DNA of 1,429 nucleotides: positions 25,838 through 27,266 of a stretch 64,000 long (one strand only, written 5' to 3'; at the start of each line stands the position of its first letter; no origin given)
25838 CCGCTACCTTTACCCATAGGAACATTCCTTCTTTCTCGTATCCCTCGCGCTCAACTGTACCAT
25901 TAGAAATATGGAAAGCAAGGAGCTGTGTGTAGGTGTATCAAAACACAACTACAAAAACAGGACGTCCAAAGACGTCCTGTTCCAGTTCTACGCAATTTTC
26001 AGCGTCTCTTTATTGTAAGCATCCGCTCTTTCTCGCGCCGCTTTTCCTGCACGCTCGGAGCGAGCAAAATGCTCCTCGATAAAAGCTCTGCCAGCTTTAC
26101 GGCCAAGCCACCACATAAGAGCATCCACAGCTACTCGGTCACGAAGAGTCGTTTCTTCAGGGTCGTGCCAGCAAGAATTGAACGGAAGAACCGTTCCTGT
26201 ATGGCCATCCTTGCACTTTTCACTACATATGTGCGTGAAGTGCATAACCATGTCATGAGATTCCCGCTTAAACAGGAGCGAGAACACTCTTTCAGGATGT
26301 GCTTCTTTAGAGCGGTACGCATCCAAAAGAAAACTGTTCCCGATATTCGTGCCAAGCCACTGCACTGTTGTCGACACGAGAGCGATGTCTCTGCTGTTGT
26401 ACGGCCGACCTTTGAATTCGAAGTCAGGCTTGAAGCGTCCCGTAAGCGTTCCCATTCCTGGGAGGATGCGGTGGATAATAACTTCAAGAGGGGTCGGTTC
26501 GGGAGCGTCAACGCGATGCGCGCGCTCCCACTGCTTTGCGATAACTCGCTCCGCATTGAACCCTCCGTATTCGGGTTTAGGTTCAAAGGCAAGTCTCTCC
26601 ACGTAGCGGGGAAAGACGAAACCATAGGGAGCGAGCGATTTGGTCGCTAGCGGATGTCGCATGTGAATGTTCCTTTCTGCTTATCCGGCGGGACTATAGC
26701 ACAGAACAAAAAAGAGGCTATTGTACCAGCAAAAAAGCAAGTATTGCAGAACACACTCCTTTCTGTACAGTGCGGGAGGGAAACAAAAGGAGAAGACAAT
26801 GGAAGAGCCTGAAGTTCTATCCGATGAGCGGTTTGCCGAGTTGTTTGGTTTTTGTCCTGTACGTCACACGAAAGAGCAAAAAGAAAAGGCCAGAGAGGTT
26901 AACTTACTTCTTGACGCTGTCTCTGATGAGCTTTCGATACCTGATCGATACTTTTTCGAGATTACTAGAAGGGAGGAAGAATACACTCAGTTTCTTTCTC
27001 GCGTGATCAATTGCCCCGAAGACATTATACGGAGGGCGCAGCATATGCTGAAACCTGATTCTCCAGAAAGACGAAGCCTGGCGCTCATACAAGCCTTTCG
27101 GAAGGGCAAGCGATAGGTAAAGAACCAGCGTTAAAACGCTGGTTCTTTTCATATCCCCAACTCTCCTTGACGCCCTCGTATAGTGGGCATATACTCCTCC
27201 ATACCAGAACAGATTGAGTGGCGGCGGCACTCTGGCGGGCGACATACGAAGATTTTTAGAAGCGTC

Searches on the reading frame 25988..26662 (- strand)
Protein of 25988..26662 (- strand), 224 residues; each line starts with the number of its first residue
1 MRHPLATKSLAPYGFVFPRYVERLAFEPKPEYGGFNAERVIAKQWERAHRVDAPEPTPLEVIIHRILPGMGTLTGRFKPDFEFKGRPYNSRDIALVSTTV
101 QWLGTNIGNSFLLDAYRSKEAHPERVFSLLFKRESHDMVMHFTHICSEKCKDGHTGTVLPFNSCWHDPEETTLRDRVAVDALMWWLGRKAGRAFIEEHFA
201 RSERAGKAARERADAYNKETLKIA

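Call 4: search_protein_families(library=pfam, proteins=[window:25988-26662:-], max_evalue=1)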
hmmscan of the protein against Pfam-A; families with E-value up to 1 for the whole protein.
window:25988-26662:- (224 aa): 0 families

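Call 5: search_protein_families(library=ncbifam, proteins=[window:25988-26662:-], max_evalue=1)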
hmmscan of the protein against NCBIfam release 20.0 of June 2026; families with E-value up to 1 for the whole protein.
window:25988-26662:- (224 aa): 0 families

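Call 8: find_encoding_contigs(protein=window:25988-26662:-, flank=6000)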
Protein window:25988-26662:- (224 aa): 3 contigs read that carry it; 1 place shown.
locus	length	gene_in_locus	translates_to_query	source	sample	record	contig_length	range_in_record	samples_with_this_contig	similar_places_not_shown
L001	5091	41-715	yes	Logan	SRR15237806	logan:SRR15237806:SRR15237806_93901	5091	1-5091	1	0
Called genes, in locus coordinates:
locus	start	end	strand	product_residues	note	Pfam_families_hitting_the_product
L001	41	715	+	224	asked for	-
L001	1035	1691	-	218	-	PF01746:tRNA_m1G_MT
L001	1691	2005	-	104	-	PF13083:KH_KhpA-B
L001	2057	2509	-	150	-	PF00886:Ribosomal_S16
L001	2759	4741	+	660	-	PF08206:OB_RNB (weak), PF17876:CSD2 (weak), PF00773:RNB, PF00575:S1 (weak)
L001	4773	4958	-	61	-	-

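Call 10: find_related_loci(query=window:25988-26662:-, collection=genome_contigs, flank=4000)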
Query window:25988-26662:- (224 aa) in genome_contigs; peptide patterns used: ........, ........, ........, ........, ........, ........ (x = any residue, [..] = any of these).
47 stretches matched a pattern, but none encodes a relative of the query by tblastn (E <= 1e-3).
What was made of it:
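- Tried and rejected: A genome-collection scan with this protein found nothing (call 10).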

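Call 11: find_homologous_proteins(query=window:25988-26662:-, max_evalue=0.001)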
Query window:25988-26662:- (224 aa): 8 proteins with E <= 0.001 among 505 candidates.
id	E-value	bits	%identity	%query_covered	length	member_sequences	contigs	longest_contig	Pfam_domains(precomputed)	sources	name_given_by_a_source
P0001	1.3e-152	524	100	100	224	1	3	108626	-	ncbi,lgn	-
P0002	1.4e-103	364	69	100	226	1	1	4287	-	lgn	-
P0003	1.3e-53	200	48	95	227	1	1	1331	-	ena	-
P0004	1.0e-47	181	44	94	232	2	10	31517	-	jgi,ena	-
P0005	1.3e-44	171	43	94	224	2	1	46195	-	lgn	-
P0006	8.1e-41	158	42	87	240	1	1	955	-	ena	-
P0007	5.0e-39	152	39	95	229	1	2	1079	-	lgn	-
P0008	2.0e-38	150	40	95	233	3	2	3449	-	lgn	-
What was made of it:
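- Tried and rejected: It has 8 homologues (call 11).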

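Call 12: find_encoding_contigs(protein=P0002, flank=5000, max_places=3)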
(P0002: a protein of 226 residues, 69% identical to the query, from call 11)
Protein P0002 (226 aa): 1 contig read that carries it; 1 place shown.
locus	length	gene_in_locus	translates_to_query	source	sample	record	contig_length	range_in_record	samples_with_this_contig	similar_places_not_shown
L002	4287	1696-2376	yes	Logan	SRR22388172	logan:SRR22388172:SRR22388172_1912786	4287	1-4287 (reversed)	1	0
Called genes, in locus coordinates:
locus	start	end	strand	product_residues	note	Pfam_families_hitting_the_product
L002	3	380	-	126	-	?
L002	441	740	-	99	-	-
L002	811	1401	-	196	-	PF02525:Flavodoxin_2, PF03358:FMN_red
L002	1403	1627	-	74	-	-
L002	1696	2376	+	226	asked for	-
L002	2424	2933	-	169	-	-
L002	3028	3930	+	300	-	PF27001:Phage_T4_Y07B (weak)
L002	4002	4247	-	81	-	PF02823:ATP-synt_DE_N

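Call 13: find_encoding_contigs(protein=P0004, flank=5000, max_places=4)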
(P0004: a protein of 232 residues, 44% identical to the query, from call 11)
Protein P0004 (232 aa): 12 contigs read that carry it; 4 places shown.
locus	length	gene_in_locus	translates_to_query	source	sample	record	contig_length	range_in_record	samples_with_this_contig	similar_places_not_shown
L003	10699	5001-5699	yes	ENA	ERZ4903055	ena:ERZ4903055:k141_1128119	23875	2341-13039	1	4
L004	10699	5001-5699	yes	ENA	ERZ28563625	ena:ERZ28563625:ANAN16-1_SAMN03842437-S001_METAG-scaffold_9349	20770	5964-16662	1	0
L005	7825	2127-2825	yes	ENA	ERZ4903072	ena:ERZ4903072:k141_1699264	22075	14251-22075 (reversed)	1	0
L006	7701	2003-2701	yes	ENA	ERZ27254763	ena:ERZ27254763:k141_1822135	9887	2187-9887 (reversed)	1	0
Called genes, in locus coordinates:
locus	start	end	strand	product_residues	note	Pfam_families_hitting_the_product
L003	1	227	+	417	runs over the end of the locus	-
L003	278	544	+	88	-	PF01176:eIF-1a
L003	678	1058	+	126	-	PF00416:Ribosomal_S13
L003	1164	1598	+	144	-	PF00411:Ribosomal_S11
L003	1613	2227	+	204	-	PF00163:Ribosomal_S4, PF01479:S4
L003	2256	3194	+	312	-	PF01193:RNA_pol_L, PF01000:RNA_pol_A_bac, PF03118:RNA_pol_A_CTD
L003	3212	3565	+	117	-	PF01196:Ribosomal_L17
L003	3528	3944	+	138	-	PF00572:Ribosomal_L13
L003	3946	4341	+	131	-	PF00380:Ribosomal_S9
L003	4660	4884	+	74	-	PF10049:DUF2283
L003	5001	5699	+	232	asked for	-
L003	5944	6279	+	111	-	-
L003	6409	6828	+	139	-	-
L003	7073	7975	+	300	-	PF01259:SAICAR_synt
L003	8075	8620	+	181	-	PF01025:GrpE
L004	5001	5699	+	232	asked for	-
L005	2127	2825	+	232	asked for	-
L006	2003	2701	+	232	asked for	-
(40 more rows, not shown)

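Call 14: find_encoding_contigs(protein=P0005, flank=5000, max_places=3)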
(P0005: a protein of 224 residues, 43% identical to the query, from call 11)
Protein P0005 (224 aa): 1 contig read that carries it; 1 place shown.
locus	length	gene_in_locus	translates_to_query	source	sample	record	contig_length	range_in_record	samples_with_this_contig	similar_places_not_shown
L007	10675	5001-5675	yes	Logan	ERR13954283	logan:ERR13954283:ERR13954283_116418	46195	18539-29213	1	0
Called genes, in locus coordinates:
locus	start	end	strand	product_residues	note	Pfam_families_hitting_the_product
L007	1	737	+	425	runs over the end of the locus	PF08245:Mur_ligase_M, PF02875:Mur_ligase_C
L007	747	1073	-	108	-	-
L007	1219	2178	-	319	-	-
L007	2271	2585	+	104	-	-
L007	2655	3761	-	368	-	-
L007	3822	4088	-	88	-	-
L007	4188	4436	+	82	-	-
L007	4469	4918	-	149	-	-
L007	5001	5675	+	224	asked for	-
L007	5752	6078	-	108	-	-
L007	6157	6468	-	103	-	-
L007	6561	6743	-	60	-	-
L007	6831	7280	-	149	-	-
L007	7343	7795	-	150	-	PF09424:YqeY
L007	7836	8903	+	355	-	PF02646:RmuC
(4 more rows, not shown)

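Call 15: find_encoding_contigs(protein=P0008, flank=5000, max_places=3)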
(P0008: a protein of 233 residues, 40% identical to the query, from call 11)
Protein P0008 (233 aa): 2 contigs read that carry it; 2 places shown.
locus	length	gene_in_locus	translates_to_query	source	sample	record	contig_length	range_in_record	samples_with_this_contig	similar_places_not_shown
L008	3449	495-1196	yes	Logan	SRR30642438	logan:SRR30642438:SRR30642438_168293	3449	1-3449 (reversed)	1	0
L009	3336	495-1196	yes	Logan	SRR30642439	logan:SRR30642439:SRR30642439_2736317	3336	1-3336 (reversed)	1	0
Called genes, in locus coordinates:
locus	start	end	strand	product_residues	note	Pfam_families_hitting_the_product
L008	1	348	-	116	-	?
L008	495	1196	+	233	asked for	-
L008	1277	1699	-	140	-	PF00075:RNase_H, PF13456:RVT_3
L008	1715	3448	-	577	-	?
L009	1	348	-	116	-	?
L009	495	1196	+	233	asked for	-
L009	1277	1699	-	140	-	PF00075:RNase_H, PF13456:RVT_3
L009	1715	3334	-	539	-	?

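Call 52: predict_structure(alignment_id=A1)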
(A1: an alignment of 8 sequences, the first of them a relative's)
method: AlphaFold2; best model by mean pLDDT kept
length: 224 residues; sequences in the alignment: 8
mean_pLDDT: 70.0   pTM: 0.73
mean pLDDT of the five models: 70.0, 60.8, 53.6, 49.3, 44.5
residues with pLDDT >= 90: 25; 70-90: 109; 50-70: 48; < 50: 42
segments of 3 or more residues with pLDDT < 50: 1-14, 143-168
pLDDT, mean of each block of 10 residues (from residue 1): 38 50 73 81 84 82 83 58 76 79 76 74 67 53 47 38 41 77 89 92 90 89 71
secondary structure, 60 per line:
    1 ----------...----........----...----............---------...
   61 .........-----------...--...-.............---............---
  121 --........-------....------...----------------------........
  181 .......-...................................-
elements in order: H18-25 H37-48 H58-69 E81-83 E86-88 H90-102 H106-117 H123-130 H138-141 H173-187 H189-223

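Call 57: fold_search(model_id=the predicted structure, library=pdb)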
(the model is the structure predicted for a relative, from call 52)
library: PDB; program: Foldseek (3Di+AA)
matches with E <= 10: 15; with E <= 0.001: 0
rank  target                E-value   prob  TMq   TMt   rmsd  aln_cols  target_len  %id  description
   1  6mbj_B                3.6e+00  0.03  0.12  0.07  20.4       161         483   17  SETD3, a Histidine Methyltransferase, in Complex with an Actin Peptide and SAH, P21 Crystal Form (released 2018-12-19)
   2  6mbk_A                3.9e+00  0.03  0.12  0.07  20.2       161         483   14  SETD3, a Histidine Methyltransferase, in Complex with an Actin Peptide and SAH, First P212121 Crystal Form (released 2018-12-19)
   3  8brd_A                4.5e+00  0.03  0.18  0.16  22.3       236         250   12  Mechanisms of ion selectivity and rotor coupling in the bacterial flagellar sodium-driven stator unit (released 2023-06-14)
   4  6ox1_B                4.5e+00  0.03  0.12  0.07  20.1       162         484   14  SETD3 in Complex with an Actin Peptide with Target Histidine Partially Methylated (released 2019-08-21)
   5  8que_B                4.9e+00  0.02  0.14  0.08  14.9       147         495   16  Structure of the Bacteriophage PhiKZ non-virion RNA Polymerase bound to DNA and RNA (released 2024-07-31)
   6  5mil_A                6.6e+00  0.02  0.17  0.20  13.0       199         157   12  Pirating conserved phage mechanisms promotes promiscuous staphylococcal pathogenicity islands transfer. (released 2017-09-06)
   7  5ayh                  6.9e+00  0.03  0.16  0.15  19.3       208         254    9  Structure of the entire dynein stalk region (released 2015-12-16)
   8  6ox4_A                7.2e+00  0.02  0.12  0.07  20.6       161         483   16  A SETD3 Mutant (N255A) in Complex with an Actin Peptide (released 2019-08-21)
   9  6kn5                  7.9e+00  0.02  0.15  0.15  21.1       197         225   13  Crystal structure of AFF4 C-terminal domain (released 2020-07-08)
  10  6wk2_A                7.9e+00  0.02  0.12  0.07  19.8       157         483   14  SETD3 mutant (N255V) in Complex with an Actin Peptide with His73 Replaced with Methionine (released 2020-06-17)
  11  8fyb_C                7.9e+00  0.01  0.14  0.11  17.7       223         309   10  Cryo-EM structure of Cas1:Cas2-DEDDh:half-site integration complex (released 2023-05-03)
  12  5x59_A                8.3e+00  0.02  0.12  0.03  26.0       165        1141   12  Prefusion structure of MERS-CoV spike glycoprotein, three-fold symmetry (released 2017-05-03)
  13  6jat_A                8.3e+00  0.01  0.11  0.06  20.1       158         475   17  Crystal structure of SETD3 bound to Actin peptide and SFG (released 2020-01-29)
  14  6m6t_B                9.2e+00  0.02  0.16  0.09  15.8       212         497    8  Amylomaltase from Streptococcus agalactiae in complex with acarbose (released 2021-03-31)
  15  9v4g_D                9.6e+00  0.02  0.13  0.12  16.6       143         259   14  Prenyltransferase Ord1 wild type (released 2025-10-01)
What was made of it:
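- Tried and rejected: Structure of the 224-aa protein: pLDDT 70 and no PDB fold match (calls 52, 57), so it says nothing about the peptide.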

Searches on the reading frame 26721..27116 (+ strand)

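Call 4: search_protein_families(library=pfam, proteins=[window:26721-27116:+], max_evalue=1)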
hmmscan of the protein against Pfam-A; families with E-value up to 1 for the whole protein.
window:26721-27116:+ (131 aa): 0 families

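Call 5: search_protein_families(library=ncbifam, proteins=[window:26721-27116:+], max_evalue=1)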
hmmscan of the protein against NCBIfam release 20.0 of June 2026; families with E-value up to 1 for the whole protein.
window:26721-27116:+ (131 aa): 2 families
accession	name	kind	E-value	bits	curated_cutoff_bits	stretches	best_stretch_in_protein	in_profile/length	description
NF006723.0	PRK09261.1-1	equivalog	0.086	11.7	568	1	34-84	50-100/351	3-deoxy-7-phosphoheptulonate synthase AroG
NF009395.0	PRK12755.1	subfamily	0.21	10.3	343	1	34-84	52-102/355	3-deoxy-7-phosphoheptulonate synthase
